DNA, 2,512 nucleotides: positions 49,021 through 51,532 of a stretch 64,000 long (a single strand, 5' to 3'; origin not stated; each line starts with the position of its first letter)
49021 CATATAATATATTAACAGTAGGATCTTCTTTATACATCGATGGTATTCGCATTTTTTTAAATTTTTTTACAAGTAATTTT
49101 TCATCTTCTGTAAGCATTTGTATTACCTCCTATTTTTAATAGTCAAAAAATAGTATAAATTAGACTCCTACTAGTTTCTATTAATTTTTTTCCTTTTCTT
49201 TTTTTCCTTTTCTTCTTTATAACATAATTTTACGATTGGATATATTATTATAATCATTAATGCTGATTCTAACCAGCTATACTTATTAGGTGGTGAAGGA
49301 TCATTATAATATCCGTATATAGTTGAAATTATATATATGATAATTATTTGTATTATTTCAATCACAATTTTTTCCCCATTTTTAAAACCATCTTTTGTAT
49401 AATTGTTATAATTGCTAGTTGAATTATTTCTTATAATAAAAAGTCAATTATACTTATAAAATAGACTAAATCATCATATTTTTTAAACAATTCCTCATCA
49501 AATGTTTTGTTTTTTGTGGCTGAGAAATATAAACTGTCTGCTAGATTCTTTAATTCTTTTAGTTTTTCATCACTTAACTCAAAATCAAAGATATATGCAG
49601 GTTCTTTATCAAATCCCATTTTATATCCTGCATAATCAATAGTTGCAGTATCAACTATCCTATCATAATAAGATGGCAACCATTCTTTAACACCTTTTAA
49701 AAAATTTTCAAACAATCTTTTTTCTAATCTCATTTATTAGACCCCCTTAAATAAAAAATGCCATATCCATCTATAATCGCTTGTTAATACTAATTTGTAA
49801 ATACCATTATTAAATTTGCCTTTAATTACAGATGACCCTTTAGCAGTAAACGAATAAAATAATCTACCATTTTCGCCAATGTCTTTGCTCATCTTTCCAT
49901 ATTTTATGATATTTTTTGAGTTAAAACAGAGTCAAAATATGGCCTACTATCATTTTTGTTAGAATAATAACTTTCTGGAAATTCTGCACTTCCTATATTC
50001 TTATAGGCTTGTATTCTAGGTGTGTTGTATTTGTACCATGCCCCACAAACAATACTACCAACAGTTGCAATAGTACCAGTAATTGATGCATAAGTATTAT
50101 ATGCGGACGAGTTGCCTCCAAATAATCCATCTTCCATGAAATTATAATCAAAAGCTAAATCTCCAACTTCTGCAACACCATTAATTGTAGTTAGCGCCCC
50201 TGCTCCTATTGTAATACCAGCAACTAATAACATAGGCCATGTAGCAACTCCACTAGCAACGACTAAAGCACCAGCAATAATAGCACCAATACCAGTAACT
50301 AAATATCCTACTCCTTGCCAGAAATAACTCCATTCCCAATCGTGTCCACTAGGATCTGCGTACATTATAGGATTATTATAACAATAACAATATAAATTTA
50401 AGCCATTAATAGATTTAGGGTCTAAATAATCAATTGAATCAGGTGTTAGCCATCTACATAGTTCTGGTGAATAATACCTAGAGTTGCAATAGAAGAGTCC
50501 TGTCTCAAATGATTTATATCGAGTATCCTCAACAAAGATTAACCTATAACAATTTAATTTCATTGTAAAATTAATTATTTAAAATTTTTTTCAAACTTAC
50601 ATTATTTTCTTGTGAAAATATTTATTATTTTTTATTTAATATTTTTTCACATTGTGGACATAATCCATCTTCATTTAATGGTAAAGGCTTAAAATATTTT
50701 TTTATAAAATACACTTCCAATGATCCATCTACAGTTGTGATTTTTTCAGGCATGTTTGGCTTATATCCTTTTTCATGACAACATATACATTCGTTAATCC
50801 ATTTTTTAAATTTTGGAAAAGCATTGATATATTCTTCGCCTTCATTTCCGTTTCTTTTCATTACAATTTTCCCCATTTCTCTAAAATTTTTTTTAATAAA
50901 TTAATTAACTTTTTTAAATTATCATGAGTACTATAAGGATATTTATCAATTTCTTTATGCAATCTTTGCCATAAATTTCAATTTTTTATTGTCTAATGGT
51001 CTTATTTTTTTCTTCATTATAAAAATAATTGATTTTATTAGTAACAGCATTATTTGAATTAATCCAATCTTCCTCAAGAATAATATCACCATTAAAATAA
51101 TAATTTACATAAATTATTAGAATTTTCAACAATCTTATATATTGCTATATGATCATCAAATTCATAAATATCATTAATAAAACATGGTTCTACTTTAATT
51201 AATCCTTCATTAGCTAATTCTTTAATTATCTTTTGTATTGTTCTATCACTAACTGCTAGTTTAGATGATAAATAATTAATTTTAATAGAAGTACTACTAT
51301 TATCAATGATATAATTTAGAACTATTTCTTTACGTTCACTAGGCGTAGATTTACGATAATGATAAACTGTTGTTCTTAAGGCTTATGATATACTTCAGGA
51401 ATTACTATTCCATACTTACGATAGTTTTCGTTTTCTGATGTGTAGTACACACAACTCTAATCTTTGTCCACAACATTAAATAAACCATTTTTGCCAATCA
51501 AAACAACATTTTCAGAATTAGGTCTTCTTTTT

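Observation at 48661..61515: A ~12.8 kb defense/toxin island bracketed by 69 bp direct repeats, inserted beside spmA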

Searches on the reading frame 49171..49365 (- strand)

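Call 8: search_protein_families(library=pfam, proteins=[window:49171-49365:-], max_evalue=0.01)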
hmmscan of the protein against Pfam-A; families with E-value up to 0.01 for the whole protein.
window:49171-49365:- (64 aa): 1 family
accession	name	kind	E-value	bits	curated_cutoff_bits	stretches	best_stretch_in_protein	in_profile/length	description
PF11457.13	DUF3021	-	0.0029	18.2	24.7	1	4-63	70-128/130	Protein of unknown function (DUF3021)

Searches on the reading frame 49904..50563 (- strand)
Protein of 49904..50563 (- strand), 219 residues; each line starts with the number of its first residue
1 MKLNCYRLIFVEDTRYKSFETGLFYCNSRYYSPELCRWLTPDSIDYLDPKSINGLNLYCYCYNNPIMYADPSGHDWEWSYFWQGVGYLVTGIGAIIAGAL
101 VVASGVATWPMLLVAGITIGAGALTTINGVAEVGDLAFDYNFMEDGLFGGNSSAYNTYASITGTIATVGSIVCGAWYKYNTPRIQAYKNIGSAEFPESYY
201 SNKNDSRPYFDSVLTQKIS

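Call 7: search_protein_families(library=pfam, proteins=[window:49904-50563:-], max_evalue=0.01)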
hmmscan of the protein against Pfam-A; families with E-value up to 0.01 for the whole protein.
window:49904-50563:- (219 aa): 0 families

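Call 29: search_protein_families(library=padloc, proteins=[window:49904-50563:-], max_evalue=0.01)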
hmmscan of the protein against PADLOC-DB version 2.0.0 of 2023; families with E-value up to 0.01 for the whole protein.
window:49904-50563:- (219 aa): 0 families

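Call 30: search_protein_families(library=ncbifam, proteins=[window:49904-50563:-], max_evalue=0.01)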
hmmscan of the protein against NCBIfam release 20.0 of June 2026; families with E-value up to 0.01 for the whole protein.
window:49904-50563:- (219 aa): 1 family
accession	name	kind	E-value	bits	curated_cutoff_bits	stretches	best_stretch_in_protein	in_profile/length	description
TIGR03696.1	Rhs_assc_core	domain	3.6e-16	59.4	32.5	1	17-74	24-76/76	RHS repeat-associated core domain-containing protein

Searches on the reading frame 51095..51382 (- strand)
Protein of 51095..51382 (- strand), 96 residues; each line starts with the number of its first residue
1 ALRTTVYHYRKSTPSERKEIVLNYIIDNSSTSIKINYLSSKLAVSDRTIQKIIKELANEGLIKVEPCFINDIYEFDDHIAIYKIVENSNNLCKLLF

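Call 77: search_protein_families(library=pfam, proteins=[window:51095-51382:-], max_evalue=0.05)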
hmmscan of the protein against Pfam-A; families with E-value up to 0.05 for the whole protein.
seq(96 aa): 15 families
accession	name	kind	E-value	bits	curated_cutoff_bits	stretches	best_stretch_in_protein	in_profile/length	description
PF08279.18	HTH_11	-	3.7e-06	27.1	25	1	21-64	5-46/55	HTH domain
PF01325.25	Fe_dep_repress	-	8.1e-05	23.2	26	1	16-66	4-56/60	Iron dependent repressor, N-terminal DNA binding domain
PF08784.17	RPA_C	-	0.0002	22.5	22.6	1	14-62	49-99/106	Replication protein A C terminal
PF22194.2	F-93_WHD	-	0.00027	21.4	28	1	20-63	1-46/62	F-93, winged-helix domain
PF08280.17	HTH_Mga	-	0.00096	19.5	23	1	16-56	5-43/59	M protein trans-acting positive regulator (MGA) HTH domain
PF13730.12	HTH_36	-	0.00096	19.3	25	1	35-62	28-55/55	Helix-turn-helix domain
PF13412.12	HTH_24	-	0.001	19.1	21.9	1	21-63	8-48/48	Winged helix-turn-helix DNA-binding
PF02082.26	Rrf2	-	0.0012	19.4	30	1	21-64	11-55/132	Iron-dependent Transcriptional regulator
PF05158.18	RNA_pol_Rpc34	-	0.0013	18.6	28.4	1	11-64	79-132/332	RNA polymerase Rpc34 subunit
PF14502.12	HTH_41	-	0.0031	17.3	25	1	35-65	9-39/48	Helix-turn-helix domain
PF01418.23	HTH_6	-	0.0041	17.5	28.3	1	8-60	10-62/77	Helix-turn-helix domain, rpiR family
PF12802.13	MarR_2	-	0.0055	17.3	27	1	21-66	10-54/61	MarR family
PF08220.18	HTH_DeoR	-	0.0055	16.9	21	1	18-63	2-45/57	DeoR-like helix-turn-helix domain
PF01978.25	TrmB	-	0.02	15.2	25.6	1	35-66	25-56/68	Sugar-specific transcriptional regulator TrmB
PF00392.27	GntR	-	0.023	14.8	27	1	35-65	27-57/64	Bacterial regulatory proteins, gntR family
